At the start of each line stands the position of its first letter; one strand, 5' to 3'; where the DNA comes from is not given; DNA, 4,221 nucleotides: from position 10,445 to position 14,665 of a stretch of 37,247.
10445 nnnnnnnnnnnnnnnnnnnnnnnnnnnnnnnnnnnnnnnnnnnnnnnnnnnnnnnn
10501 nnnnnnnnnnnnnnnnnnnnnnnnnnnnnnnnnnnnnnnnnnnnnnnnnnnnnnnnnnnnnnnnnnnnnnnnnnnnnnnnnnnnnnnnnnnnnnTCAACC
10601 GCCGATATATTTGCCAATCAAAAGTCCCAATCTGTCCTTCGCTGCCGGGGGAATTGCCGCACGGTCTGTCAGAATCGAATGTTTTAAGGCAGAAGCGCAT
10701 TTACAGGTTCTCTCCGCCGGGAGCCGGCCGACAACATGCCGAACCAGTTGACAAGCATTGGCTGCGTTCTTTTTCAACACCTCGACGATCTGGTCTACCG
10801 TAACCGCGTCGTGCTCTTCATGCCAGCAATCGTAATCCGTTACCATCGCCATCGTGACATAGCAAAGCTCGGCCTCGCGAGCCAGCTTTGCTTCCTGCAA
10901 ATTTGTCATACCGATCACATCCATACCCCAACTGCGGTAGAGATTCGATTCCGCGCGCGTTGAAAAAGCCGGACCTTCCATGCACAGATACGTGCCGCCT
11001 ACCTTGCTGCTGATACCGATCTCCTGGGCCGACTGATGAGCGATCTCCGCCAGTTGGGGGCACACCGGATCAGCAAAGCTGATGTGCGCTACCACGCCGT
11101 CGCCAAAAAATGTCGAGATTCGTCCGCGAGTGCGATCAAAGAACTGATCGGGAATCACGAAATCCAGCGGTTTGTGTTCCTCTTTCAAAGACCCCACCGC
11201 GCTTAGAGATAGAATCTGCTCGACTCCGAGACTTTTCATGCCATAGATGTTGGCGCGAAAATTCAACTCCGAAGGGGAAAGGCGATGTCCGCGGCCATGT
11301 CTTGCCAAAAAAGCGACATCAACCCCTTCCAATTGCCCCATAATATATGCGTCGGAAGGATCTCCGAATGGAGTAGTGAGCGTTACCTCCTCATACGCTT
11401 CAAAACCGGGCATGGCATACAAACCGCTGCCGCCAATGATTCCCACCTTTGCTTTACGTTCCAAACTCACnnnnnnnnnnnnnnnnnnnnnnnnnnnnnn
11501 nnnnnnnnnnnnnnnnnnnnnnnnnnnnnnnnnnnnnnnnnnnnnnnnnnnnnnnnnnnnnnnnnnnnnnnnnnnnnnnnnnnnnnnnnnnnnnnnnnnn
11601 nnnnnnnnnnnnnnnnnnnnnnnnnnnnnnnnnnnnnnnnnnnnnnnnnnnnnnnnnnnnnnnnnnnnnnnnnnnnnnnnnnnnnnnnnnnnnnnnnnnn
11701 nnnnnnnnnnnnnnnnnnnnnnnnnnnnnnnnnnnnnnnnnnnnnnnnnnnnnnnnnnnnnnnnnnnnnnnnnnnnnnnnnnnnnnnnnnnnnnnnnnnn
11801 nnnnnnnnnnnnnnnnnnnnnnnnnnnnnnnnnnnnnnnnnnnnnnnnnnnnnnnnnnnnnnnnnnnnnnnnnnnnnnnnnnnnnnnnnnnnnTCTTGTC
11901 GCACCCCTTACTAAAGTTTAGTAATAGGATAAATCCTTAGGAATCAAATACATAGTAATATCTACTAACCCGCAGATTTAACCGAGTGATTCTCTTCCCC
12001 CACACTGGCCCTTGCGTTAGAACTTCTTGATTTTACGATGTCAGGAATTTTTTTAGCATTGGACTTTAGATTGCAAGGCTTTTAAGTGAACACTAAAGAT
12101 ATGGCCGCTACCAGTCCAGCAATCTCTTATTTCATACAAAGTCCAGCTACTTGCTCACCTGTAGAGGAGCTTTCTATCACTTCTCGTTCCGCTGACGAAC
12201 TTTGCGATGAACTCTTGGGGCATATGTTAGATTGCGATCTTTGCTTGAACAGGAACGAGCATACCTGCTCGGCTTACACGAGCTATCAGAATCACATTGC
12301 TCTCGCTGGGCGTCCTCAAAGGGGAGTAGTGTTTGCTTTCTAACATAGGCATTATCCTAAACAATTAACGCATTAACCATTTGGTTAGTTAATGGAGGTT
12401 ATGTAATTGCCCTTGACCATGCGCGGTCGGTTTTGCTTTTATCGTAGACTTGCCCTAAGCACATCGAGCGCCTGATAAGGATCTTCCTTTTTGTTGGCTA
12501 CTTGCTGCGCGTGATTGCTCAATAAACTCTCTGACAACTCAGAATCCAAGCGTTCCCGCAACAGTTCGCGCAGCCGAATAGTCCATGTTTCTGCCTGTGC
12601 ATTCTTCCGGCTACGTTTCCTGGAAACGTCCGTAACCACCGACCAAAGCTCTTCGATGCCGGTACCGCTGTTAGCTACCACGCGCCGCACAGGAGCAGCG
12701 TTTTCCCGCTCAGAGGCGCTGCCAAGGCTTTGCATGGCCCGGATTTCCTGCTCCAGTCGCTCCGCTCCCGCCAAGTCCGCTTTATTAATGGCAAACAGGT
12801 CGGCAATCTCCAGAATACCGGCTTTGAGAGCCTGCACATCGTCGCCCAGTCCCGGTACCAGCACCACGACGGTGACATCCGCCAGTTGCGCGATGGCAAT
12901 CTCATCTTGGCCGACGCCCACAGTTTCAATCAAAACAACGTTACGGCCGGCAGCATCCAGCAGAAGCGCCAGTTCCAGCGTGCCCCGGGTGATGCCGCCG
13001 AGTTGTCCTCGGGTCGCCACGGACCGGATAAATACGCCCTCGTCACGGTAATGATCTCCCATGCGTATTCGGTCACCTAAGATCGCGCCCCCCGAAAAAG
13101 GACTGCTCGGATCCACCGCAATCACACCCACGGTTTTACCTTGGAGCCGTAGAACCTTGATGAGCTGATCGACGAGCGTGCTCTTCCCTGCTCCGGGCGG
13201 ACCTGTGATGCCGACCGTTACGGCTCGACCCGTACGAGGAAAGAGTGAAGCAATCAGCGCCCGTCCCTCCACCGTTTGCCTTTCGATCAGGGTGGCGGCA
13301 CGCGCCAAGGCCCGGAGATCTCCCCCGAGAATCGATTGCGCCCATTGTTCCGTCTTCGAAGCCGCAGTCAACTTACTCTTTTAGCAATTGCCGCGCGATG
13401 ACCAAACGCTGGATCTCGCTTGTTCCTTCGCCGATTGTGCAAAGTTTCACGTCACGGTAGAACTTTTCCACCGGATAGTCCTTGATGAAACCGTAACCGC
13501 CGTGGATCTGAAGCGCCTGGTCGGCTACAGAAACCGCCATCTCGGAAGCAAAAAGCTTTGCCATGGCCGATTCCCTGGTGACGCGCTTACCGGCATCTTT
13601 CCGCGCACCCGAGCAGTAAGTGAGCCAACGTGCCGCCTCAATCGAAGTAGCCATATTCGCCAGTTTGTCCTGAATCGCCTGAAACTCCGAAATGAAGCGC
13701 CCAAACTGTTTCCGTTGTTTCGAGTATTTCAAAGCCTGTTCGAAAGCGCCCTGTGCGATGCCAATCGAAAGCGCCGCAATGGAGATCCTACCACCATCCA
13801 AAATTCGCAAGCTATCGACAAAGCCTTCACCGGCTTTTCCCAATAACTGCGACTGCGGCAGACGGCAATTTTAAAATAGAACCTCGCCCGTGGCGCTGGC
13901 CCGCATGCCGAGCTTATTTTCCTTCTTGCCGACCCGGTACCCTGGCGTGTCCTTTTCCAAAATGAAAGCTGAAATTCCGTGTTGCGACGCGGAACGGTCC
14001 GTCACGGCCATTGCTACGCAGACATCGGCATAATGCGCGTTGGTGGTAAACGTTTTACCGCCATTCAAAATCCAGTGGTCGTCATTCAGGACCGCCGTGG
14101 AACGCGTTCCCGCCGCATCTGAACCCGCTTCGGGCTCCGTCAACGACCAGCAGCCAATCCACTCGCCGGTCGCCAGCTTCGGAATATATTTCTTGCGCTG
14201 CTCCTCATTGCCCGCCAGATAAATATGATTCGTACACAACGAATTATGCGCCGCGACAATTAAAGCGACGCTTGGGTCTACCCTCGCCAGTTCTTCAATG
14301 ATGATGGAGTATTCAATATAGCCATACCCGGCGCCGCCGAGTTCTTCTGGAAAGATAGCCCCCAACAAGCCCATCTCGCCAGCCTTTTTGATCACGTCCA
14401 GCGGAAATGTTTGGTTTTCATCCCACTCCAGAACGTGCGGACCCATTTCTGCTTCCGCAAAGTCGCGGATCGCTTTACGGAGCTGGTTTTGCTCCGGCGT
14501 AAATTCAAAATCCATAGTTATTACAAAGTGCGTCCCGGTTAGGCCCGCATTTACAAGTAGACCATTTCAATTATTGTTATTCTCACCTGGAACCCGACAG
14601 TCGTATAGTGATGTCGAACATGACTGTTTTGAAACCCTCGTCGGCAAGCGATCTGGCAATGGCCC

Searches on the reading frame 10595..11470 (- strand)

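Call 85: search_protein_families(library=pfam, proteins=[window:10595-11470:-], max_evalue=0.0001)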
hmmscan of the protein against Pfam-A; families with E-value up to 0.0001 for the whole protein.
window:10595-11470:- (291 aa): 1 family
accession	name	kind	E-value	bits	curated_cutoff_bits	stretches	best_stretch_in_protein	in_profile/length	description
PF01048.26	PNP_UDP_1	-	7.1e-45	153.7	25.1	1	8-247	1-232/233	Phosphorylase superfamily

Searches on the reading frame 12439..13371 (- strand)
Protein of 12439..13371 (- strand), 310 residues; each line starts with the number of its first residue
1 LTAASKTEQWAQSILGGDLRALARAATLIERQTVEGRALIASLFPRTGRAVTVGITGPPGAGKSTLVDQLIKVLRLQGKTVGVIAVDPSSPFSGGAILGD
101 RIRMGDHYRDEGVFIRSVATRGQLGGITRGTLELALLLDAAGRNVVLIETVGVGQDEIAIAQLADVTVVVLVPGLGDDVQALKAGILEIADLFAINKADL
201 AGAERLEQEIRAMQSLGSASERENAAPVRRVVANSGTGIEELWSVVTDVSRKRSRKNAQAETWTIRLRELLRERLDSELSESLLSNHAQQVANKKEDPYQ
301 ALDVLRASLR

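Call 85: search_protein_families(library=pfam, proteins=[window:12439-13371:-], max_evalue=0.0001)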
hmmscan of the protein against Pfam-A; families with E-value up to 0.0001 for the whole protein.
window:12439-13371:- (310 aa): 6 families
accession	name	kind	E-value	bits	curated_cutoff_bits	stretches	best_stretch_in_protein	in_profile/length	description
PF03308.22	MeaB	-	2.5e-85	286.2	23.1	1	22-281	1-266/273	Methylmalonyl Co-A mutase-associated GTPase MeaB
PF02492.25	cobW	-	1.4e-07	31.7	20.7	1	52-212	2-168/180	CobW/HypB/UreG, nucleotide-binding domain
PF00009.33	GTP_EFTU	-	5e-07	29.9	26.5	0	188-248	121-184/188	Elongation factor Tu GTP binding domain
PF03029.23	ATP_bind_1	-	5.3e-06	26.8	27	1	55-90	1-36/240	Conserved hypothetical ATP binding protein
PF03266.21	NTPase_1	-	4.8e-05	23.7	23.9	1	53-82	2-31/168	NTPase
PF13555.12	AAA_29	-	0.0001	22.4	27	0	54-74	26-46/61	P-loop containing region of AAA domain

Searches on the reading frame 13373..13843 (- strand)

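Call 85: search_protein_families(library=pfam, proteins=[window:13373-13843:-], max_evalue=0.0001)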
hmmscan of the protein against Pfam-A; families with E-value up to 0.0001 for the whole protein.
window:13373-13843:- (156 aa): 3 families
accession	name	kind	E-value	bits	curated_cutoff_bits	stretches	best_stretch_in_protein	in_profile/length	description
PF00441.29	Acyl-CoA_dh_1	-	3.3e-52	177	22.4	1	5-154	1-150/150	Acyl-CoA dehydrogenase, C-terminal domain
PF08028.16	Acyl-CoA_dh_2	-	1.8e-24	87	22.7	1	21-137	2-128/134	Acyl-CoA dehydrogenase, C-terminal domain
PF22924.1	ACOX_C_alpha1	-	4.5e-06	27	27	1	36-154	47-169/169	Acyl-CoA oxidase, C-alpha1 domain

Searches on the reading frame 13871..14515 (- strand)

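Call 85: search_protein_families(library=pfam, proteins=[window:13871-14515:-], max_evalue=0.0001)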
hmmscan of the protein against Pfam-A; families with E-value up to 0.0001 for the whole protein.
window:13871-14515:- (214 aa): 2 families
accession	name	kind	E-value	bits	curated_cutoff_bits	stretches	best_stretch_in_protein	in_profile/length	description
PF02771.21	Acyl-CoA_dh_N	-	9e-42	142.5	22.9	1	6-118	1-113/113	Acyl-CoA dehydrogenase, N-terminal domain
PF02770.24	Acyl-CoA_dh_M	-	9.1e-25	87.1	33.3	1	122-214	1-94/97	Acyl-CoA dehydrogenase, middle domain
